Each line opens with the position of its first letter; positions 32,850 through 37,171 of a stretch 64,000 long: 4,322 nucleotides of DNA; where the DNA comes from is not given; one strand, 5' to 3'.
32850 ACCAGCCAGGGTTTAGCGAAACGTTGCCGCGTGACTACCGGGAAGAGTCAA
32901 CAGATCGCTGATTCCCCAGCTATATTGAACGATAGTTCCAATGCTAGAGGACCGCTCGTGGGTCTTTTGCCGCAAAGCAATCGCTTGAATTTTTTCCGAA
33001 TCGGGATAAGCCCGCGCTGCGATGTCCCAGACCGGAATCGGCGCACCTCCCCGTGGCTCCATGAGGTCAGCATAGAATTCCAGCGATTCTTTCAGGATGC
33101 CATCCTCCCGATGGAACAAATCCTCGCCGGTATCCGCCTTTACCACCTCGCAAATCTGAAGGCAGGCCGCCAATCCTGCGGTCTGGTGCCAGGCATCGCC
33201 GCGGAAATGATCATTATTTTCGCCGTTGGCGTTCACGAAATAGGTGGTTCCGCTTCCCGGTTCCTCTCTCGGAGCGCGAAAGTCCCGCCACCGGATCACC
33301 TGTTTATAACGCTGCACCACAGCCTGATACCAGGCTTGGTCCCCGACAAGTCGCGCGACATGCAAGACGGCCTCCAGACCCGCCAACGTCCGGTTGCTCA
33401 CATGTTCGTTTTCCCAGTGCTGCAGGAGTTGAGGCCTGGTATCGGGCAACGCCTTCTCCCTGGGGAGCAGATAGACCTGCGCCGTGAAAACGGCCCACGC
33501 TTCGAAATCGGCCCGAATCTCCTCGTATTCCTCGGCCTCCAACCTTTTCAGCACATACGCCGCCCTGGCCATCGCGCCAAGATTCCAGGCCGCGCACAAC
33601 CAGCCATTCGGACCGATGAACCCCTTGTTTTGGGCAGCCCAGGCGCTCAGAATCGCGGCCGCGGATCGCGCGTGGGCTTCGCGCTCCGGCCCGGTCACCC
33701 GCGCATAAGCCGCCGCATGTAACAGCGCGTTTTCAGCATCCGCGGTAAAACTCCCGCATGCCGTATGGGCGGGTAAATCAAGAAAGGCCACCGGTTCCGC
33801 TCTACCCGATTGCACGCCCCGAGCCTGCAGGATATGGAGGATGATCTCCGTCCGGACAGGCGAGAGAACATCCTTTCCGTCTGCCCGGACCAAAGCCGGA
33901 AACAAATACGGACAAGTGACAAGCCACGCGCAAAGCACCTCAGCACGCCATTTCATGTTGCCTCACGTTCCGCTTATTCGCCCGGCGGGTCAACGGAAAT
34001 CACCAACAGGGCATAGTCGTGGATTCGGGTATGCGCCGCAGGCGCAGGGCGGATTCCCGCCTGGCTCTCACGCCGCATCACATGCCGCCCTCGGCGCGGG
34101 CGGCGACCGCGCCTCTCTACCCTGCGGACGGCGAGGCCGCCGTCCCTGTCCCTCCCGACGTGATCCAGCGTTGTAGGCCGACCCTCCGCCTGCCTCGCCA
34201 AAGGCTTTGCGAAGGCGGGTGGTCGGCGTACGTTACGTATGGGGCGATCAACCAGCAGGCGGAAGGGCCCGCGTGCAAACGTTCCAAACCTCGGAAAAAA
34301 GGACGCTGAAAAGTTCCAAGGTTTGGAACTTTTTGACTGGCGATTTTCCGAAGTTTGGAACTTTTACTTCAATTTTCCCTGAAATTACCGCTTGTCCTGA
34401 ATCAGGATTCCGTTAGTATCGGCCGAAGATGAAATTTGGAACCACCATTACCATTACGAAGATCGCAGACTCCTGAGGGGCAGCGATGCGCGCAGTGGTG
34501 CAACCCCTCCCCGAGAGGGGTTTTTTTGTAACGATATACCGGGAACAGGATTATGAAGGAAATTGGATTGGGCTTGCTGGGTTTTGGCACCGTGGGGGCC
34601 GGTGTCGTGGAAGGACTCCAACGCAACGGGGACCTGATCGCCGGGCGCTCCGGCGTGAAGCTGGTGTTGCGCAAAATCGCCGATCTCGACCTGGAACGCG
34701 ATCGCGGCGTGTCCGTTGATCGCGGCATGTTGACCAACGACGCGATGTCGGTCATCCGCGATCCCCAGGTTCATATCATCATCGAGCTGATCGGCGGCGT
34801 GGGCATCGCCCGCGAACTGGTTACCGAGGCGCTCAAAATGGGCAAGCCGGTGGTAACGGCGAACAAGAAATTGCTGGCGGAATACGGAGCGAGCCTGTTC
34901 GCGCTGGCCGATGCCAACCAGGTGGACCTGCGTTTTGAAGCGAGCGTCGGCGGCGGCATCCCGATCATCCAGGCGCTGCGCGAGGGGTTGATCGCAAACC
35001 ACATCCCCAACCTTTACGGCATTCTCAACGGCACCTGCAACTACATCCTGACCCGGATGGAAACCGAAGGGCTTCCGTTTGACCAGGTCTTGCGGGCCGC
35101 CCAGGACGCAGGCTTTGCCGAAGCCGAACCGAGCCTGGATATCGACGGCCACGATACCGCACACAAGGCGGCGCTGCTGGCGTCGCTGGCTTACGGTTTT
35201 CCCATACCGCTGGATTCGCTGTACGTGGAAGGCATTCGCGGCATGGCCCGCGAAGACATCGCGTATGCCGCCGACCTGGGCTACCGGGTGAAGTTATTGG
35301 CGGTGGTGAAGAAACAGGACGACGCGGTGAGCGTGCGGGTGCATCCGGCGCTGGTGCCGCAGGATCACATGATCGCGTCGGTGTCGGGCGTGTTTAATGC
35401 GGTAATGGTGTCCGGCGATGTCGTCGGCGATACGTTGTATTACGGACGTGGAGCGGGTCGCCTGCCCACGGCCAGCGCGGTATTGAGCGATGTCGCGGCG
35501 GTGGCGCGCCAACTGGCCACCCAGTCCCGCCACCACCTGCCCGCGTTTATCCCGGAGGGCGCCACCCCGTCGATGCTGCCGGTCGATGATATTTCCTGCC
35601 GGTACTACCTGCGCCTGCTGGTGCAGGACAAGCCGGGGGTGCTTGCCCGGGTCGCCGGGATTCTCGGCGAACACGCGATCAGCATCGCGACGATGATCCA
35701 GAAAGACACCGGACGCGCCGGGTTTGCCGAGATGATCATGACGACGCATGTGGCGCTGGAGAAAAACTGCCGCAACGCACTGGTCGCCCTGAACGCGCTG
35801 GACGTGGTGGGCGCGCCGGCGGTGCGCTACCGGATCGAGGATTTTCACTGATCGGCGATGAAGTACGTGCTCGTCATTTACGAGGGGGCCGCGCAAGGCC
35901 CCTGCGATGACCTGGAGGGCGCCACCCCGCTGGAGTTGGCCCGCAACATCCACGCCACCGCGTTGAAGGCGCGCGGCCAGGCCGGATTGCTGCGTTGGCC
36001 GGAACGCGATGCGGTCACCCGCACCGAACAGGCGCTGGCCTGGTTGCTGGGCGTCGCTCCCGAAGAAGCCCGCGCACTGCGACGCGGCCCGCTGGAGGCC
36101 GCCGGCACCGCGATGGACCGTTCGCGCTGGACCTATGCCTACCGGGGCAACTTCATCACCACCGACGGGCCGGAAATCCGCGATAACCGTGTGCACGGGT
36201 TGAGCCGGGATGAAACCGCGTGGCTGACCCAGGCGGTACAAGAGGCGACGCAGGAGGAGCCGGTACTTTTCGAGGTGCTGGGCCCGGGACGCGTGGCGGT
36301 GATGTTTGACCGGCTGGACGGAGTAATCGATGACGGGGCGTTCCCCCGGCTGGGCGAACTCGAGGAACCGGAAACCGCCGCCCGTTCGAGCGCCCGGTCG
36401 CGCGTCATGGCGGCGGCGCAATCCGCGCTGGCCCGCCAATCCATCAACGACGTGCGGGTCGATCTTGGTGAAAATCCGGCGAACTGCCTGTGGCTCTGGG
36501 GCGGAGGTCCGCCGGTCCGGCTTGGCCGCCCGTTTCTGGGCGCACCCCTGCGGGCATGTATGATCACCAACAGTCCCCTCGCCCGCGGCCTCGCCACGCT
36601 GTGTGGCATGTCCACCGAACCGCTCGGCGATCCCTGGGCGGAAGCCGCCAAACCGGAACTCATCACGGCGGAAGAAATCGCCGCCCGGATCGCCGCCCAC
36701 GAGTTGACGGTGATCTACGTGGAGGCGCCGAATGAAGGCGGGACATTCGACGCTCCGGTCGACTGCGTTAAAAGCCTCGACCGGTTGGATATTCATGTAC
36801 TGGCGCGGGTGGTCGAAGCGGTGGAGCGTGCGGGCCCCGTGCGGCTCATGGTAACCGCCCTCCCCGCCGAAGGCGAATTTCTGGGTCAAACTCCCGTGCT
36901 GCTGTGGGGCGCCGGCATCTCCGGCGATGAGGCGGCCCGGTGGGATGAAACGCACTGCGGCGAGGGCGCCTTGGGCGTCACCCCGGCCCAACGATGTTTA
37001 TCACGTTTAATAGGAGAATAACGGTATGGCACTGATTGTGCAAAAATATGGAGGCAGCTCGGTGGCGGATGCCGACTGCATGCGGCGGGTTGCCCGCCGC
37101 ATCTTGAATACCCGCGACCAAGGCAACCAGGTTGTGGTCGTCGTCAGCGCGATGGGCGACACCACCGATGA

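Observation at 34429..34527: Threonine/isoleucine-type transcription attenuator: a Thr/Ile-codon leader peptide plus mutually exclusive antiterminator/terminator hairpins upstream of hom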

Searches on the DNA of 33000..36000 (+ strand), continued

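Call 58: search_with_rna_model(model_id=R1, sources=[L081, L082, L083, L084, L085, L086, L087, L088, L089, L090, L091, L092, L093, L094, L095, L096, L097, L098, L099, L100, L101, L102, L103, L104, L105, L106, L107, L108, L109, L110, L111, L112, L113, L114, L115, L116, L117, L118, L119, L120, L121, L122, L123, L124, L125, L126, L127, L128, L129, L130, L131, L132, L133, L134, L135, L136, L137], max_evalue=1)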
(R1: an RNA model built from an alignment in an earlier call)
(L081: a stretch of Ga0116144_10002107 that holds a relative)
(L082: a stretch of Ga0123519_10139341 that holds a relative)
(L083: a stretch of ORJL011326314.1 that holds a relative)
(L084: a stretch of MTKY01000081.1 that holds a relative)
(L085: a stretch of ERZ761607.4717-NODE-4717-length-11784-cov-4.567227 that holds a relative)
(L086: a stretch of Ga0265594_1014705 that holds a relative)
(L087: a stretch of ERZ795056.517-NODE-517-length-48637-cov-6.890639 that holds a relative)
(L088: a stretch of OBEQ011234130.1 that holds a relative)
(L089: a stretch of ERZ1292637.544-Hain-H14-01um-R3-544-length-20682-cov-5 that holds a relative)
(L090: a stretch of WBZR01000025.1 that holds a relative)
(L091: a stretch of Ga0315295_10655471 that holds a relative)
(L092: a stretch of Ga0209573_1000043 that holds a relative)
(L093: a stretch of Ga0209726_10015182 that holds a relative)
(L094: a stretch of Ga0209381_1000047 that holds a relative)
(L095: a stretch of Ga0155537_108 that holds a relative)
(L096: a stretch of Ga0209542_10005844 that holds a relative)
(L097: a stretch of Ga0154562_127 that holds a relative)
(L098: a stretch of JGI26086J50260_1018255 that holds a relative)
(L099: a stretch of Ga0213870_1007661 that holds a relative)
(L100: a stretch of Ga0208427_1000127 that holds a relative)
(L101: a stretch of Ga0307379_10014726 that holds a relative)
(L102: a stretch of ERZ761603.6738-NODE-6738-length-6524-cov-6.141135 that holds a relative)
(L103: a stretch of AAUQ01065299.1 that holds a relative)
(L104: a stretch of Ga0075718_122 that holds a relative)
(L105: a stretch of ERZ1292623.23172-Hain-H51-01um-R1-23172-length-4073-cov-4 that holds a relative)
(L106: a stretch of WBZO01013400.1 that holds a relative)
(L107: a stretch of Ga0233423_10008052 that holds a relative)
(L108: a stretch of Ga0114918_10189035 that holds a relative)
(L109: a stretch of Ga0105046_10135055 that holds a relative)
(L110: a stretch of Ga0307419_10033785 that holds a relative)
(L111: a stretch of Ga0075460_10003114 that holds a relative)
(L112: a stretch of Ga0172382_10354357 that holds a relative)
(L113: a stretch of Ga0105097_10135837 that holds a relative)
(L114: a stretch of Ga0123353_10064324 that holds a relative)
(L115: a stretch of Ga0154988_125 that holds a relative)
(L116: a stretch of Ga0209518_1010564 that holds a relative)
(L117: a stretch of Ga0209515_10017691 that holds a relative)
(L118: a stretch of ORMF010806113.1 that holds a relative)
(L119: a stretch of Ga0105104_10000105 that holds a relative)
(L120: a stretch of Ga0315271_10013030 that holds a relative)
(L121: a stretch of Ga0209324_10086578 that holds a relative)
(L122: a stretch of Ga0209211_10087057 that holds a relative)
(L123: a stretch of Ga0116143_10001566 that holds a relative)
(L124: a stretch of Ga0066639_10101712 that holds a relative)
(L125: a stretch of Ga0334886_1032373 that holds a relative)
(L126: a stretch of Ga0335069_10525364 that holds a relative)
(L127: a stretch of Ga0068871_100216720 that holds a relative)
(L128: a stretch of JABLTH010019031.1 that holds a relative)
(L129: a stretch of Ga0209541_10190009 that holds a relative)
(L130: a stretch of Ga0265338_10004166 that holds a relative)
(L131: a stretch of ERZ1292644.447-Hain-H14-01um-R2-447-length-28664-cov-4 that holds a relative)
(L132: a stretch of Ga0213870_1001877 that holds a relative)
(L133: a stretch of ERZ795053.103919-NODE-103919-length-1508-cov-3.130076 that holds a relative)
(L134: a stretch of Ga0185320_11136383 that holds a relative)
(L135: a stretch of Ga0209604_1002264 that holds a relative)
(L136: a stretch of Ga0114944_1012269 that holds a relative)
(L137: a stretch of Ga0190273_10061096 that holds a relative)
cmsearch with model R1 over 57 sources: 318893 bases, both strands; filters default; matches with E-value up to 1: 103.
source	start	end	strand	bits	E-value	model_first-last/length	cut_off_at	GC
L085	5637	5736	+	93.6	1.1e-25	1-102/102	no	0.55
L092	10767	10872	-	84.4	6.5e-23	1-102/102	no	0.56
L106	5300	5409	+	76.8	1.2e-20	1-102/102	no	0.5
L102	4978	5079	+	72.1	3.4e-19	1-102/102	no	0.55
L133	907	1014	-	68.8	3.3e-18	1-102/102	no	0.55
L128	427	527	-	61.3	5.8e-16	1-102/102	no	0.57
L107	2213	2307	+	55.5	3.4e-14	1-102/102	no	0.56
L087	7235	7327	-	54.2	8.2e-14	1-102/102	no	0.55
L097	4956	5051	+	51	7.8e-13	1-102/102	no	0.5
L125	103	195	+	47.7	7.7e-12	1-102/102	no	0.48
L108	332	426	-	45.2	4.2e-11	1-102/102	no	0.38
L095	12425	12524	-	33.8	1.2e-07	1-102/102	no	0.33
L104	2228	2327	+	33.8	1.2e-07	1-102/102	no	0.33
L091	958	1054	+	30.8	9e-07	1-102/102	no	0.41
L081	3898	3986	+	30.7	1e-06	1-102/102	no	0.49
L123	868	956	+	30.7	1e-06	1-102/102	no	0.49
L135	7018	7106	-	30.7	1e-06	1-102/102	no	0.49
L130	3140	3242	-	29.9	1.7e-06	1-102/102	no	0.4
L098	2134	2160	-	28.5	4.7e-06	76-102/102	no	0.56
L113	578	674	+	28.4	5e-06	1-102/102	no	0.42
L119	3311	3406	+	28.2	5.5e-06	1-102/102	no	0.43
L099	89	114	+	27.9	7e-06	75-102/102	no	0.42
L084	939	1040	-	27.4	9.8e-06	1-102/102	no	0.63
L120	5410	5496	-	26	2.6e-05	1-102/102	no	0.52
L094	1659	1713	+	25.3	4.2e-05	44-102/102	no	0.55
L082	303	357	-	25.1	4.9e-05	44-102/102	no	0.53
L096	8583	8705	+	24.9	5.7e-05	1-102/102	no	0.34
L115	1697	1819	+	24.9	5.7e-05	1-102/102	no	0.34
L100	7856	7880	+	24.6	7e-05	76-100/102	no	0.56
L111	1568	1592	-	24.6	7e-05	76-100/102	no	0.56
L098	707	731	-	24.6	7e-05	76-100/102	no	0.56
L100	9071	9095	+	24.6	7e-05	76-100/102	no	0.56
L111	353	377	-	24.6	7e-05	76-100/102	no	0.56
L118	1094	1117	+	24.5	7.2e-05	76-101/102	no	0.5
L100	6673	6699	+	24.2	9.3e-05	76-102/102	no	0.52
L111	2749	2775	-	24.2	9.3e-05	76-102/102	no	0.52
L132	9011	9038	+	24.1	9.5e-05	73-102/102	no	0.39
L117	1864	1980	-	23.9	0.00011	1-102/102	no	0.35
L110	1981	2075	+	22.7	0.00026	1-102/102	no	0.43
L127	1075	1198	+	22.3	0.00033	1-102/102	no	0.39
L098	710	733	+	22.2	0.00035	76-99/102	no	0.58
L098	2139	2162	+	22.2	0.00035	76-99/102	no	0.58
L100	7854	7877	-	22.2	0.00035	76-99/102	no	0.58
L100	9069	9092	-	22.2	0.00035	76-99/102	no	0.58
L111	356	379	+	22.2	0.00035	76-99/102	no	0.58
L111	1571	1594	+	22.2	0.00035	76-99/102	no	0.58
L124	137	251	-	21.7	0.00053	1-102/102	no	0.37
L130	1809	1904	-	21.5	0.00057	1-102/102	no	0.35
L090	13192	13285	+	21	0.00086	1-102/102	no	0.38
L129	152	265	+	20.8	0.00096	1-102/102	no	0.39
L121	1769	1866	+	20.5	0.0012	1-102/102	no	0.35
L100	6672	6694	-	20.5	0.0012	76-98/102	no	0.61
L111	2754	2776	+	20.5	0.0012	76-98/102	no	0.61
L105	3220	3247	-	20.3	0.0014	73-102/102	no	0.43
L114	1792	1818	-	19.9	0.0018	76-101/102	no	0.48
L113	646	669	-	18.8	0.0039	76-100/102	no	0.46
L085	5709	5731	-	18.4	0.0052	76-98/102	no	0.61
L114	1796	1822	+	18.3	0.0053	76-101/102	no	0.48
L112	238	266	+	18.3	0.0055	76-101/102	no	0.59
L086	699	741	-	18.2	0.006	61-102/102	no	0.47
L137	1496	1522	+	18.1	0.0062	75-102/102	no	0.52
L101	734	844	-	18.1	0.0063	1-102/102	no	0.43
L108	337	361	+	17.9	0.0073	76-100/102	no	0.48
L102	5053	5074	-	17.8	0.0079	76-98/102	no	0.55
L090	13258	13280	-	17.6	0.0085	76-99/102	no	0.43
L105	3225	3248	+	17.6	0.0091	76-101/102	no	0.5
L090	12136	12165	+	17.5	0.0093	74-102/102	no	0.47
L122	210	234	-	17.2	0.012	76-102/102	no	0.44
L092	10772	10793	+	17.1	0.012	76-97/102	no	0.68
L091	1027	1049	-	17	0.013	76-99/102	no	0.48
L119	3379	3401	-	17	0.013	76-99/102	no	0.48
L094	1688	1707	-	16.9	0.015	77-96/102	no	0.7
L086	755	779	-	16.8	0.015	76-100/102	no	0.48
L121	1835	1934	-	16.7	0.016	1-102/102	no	0.41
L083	861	885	+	16.5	0.019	76-101/102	no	0.48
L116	4594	4709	-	16.4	0.02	1-102/102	no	0.38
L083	685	709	+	16.4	0.02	76-100/102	no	0.56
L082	309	328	+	16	0.027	77-96/102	no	0.7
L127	1172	1193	-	15.8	0.03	76-98/102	no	0.5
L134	481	504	+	15.5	0.037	76-101/102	no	0.54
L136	2228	2251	-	15.5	0.037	76-101/102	no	0.54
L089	7629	7651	-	15.3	0.043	76-100/102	no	0.48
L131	1854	1876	+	15.3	0.043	76-100/102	no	0.48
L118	1094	1113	-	15.1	0.049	76-97/102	no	0.6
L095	12431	12449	+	13.8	0.12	77-96/102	no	0.53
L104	2303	2321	-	13.8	0.12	77-96/102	no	0.53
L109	1609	1632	+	13.6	0.14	76-101/102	no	0.5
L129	241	260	-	13.3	0.17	76-97/102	no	0.6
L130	1815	1832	+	13.2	0.19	77-96/102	no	0.61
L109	1610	1627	-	13.2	0.19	77-96/102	no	0.61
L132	9011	9033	-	13.1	0.19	76-100/102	no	0.48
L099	87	109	-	13.1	0.19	76-100/102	no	0.48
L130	3146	3163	+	13.1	0.2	77-96/102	no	0.61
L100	3972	4014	+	12.7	0.26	1-102/102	no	0.53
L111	5434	5476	-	12.7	0.26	1-102/102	no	0.53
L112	238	262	-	12.6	0.27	76-97/102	no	0.68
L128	432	452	+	12.4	0.31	76-97/102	no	0.67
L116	307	329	-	12.2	0.36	76-101/102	no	0.52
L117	5173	5265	+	12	0.43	1-102/102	no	0.38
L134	417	442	-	12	0.43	75-102/102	no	0.42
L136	2290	2315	+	12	0.43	75-102/102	no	0.42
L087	7240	7259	+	11.7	0.52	76-97/102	no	0.55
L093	3902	3925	-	11.6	0.56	76-101/102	no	0.5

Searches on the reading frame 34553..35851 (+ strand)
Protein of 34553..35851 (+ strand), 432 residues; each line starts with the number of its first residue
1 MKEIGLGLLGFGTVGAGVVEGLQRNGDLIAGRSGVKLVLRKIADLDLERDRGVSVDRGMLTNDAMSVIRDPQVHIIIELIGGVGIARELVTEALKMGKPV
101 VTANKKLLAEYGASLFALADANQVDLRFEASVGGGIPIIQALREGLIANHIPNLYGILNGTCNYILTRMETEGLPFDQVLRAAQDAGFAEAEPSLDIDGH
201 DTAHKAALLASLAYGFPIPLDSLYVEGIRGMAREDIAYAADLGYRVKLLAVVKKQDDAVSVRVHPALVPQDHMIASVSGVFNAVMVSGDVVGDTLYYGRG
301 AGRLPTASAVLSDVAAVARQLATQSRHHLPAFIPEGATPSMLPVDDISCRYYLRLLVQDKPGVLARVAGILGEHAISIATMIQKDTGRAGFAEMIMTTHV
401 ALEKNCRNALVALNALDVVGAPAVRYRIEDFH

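Call 6: search_protein_families(library=pfam, proteins=[window:34553-35851:+], max_evalue=0.01)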
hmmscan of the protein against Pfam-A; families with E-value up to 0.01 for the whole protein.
window:34553-35851:+ (432 aa): 5 families
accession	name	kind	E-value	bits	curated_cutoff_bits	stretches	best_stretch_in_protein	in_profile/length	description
PF00742.24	Homoserine_dh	-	1.3e-61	207.8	22.9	1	137-314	1-172/173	Homoserine dehydrogenase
PF03447.22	NAD_binding_3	-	4.2e-19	69.8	24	1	10-129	1-116/116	Homoserine dehydrogenase, NAD binding domain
PF01842.31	ACT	-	2.6e-11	43.5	27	1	351-400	1-48/66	ACT domain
PF22629.2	ACT_AHAS_ss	-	2.2e-06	28.2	27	1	353-417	1-63/67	AHAS small subunit-like ACT domain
PF00979.22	Reovirus_cap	-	0.005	16.5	27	1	54-107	237-290/367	Reovirus outer capsid protein, Sigma 3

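Call 8: find_related_loci(query=window:34553-35851:+, collection=genome_contigs, flank=3000)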
Query window:34553-35851:+ (432 aa) in genome_contigs; peptide patterns used: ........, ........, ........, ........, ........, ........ (x = any residue, [..] = any of these).
276 stretches matched a pattern; 213 encode a relative of the query (tblastn E <= 1e-3); the best 80 are kept; 80 distinct loci.
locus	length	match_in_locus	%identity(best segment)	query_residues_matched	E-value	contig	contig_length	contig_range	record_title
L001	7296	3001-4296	87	1-432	0e+0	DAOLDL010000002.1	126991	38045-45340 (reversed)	MAG TPA_asm: Kiritimatiellia bacterium isolate AMR_MDS_0153 NODE_28_length_126991_cov_17.262211, whole genome shotgun se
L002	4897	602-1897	86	1-431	0e+0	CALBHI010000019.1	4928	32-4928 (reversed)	MAG TPA_asm: uncultured Verrucomicrobia bacterium isolate SRR5576005_bin.32_CONCOCT_v1.1_MAG genome assembly, contig: ER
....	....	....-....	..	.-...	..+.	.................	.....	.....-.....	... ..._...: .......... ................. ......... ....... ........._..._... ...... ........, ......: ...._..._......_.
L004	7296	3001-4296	86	1-431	0e+0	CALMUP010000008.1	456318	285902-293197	MAG TPA_asm: uncultured Verrucomicrobia bacterium isolate SRR2107179_bin.17_CONCOCT_v1.1_MAG genome assembly, contig: ER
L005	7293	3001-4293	82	1-431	0e+0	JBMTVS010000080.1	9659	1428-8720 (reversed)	MAG: Kiritimatiellia bacterium isolate LKB_V8_S20_100percent_par_LKB_V8_S20_metabat.121 NODE_5362_length_9659_cov_5.0610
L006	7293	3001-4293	75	1-431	0e+0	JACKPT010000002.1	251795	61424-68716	MAG: Verrucomicrobia bacterium isolate HK-STAS-VERR-1 HK-STAS-VERR-1_2, whole genome shotgun sequence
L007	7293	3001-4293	70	1-431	0e+0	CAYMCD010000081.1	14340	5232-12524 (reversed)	MAG TPA_asm: uncultured Verrucomicrobiota bacterium isolate binchicken_co16_330 genome assembly, contig: NODE_7071_lengt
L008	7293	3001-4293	70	1-431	0e+0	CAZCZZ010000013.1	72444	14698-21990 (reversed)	MAG TPA_asm: uncultured Verrucomicrobiota bacterium isolate SRP173033_co1_366 genome assembly, contig: NODE_470_length_7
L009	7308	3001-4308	69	2-431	0e+0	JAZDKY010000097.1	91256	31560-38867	MAG: bacterium isolate MEGAHIT-group-0.556 k141_19722085, whole genome shotgun sequence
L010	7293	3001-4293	68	1-431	0e+0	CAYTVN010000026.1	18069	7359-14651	MAG TPA_asm: uncultured Verrucomicrobiota bacterium isolate SRP173033_co1_159 genome assembly, contig: NODE_5744_length_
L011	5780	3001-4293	67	1-431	0e+0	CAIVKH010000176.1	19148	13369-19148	uncultured bacterium isolate AM-2014_bin-1020 genome assembly, contig: bin-1020:176/383, whole genome shotgun sequence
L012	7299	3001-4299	69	1-431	0e+0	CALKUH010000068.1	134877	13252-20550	MAG TPA_asm: uncultured Verrucomicrobia bacterium isolate SRR5576005_bin.86_CONCOCT_v1.1_MAG genome assembly, contig: ER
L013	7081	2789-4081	68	1-431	0e+0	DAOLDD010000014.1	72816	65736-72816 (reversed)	MAG TPA_asm: Kiritimatiellia bacterium isolate AMR_MDS_0145 NODE_80_length_72816_cov_32.718228, whole genome shotgun seq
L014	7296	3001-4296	61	1-432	2e-171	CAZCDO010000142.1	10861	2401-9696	MAG TPA_asm: uncultured Verrucomicrobiota bacterium isolate SRP272421_co1_708 genome assembly, contig: NODE_20216_length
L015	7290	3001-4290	62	1-430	3e-170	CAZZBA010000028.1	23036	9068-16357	MAG TPA_asm: uncultured Victivallales bacterium isolate SRP272421_co4_23 genome assembly, contig: NODE_5108_length_23036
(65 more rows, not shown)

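Call 21: search_protein_families(library=ncbifam, proteins=[window:34553-35851:+], max_evalue=0.00001)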
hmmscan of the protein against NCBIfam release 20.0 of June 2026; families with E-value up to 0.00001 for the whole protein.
window:34553-35851:+ (432 aa): 8 families
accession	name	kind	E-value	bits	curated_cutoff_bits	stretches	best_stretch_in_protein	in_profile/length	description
NF004976.0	PRK06349.1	subfamily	3.6e-157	523.9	205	1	1-430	2-428/430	homoserine dehydrogenase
NF004912.0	PRK06270.1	equivalog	1.6e-76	257.9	373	1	1-321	1-340/343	homoserine dehydrogenase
NF006235.0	PRK08374.1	equivalog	1.3e-50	172.4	451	1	66-321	85-332/336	homoserine dehydrogenase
NF005290.0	PRK06813.1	equivalog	4.1e-33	114.8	286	1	89-320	107-339/346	homoserine dehydrogenase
NF005002.0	PRK06392.1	equivalog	6.5e-26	91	296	1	88-315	103-322/329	homoserine dehydrogenase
NF006959.0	PRK09436.1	equivalog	3.6e-22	78.2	726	1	3-225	465-701/819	bifunctional aspartate kinase/homoserine dehydrogenase I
NF007003.0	PRK09466.1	subfamily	1.9e-13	49.7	582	1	3-227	458-697/810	bifunctional aspartate kinase/homoserine dehydrogenase II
NF006352.0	PRK08577.1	equivalog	6.6e-07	29.5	140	1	352-419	58-126/136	hypothetical protein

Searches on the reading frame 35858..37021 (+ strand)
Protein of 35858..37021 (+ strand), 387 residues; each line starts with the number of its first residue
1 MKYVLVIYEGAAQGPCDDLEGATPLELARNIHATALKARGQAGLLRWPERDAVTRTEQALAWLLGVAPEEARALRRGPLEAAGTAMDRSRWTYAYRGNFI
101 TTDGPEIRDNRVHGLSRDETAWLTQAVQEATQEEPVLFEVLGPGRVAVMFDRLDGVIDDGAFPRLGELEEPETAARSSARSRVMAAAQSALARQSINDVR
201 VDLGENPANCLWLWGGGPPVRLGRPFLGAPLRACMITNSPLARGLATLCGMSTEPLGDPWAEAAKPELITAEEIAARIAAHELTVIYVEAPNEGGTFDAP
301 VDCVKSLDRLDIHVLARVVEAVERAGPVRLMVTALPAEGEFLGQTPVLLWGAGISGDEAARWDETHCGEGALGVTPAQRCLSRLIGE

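Call 6: search_protein_families(library=pfam, proteins=[window:35858-37021:+], max_evalue=0.01)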
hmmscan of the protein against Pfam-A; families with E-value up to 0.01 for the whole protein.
window:35858-37021:+ (387 aa): 1 family
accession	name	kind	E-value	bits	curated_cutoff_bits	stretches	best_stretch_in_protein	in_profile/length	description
PF10143.14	PhosphMutase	-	4.8e-08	33.5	21.5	1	39-137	3-101/170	2,3-bisphosphoglycerate-independent phosphoglycerate mutase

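Call 21: search_protein_families(library=ncbifam, proteins=[window:35858-37021:+], max_evalue=0.00001)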
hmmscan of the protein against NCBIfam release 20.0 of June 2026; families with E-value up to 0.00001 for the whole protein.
window:35858-37021:+ (387 aa): 6 families
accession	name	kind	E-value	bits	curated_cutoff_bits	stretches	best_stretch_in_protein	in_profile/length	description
TIGR00306.2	apgM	subfamily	4.2e-42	144.6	320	1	2-383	1-401/403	2,3-bisphosphoglycerate-independent phosphoglycerate mutase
NF003242.0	PRK04200.1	equivalog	1.3e-32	113.2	426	2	177-385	180-393/395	cofactor-independent phosphoglycerate mutase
TIGR02535.1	hyp_Hser_kinase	hypoth_equivalog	9.4e-32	110.2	446.3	1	1-385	1-396/397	proposed homoserine kinase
NF038358.1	phophono_PhpG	equivalog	8.3e-31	107.1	545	2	181-385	209-416/417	CMP-5'-phosphonoformate--3-phosphoglycerate phosphonoformyl transferase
NF003104.0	PRK04024.1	equivalog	8.8e-24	84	489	1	1-373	3-389/412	2,3-bisphosphoglycerate-independent phosphoglycerate mutase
NF003160.0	PRK04135.1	equivalog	6.1e-17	61.3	468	1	2-384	17-391/403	2,3-bisphosphoglycerate-independent phosphoglycerate mutase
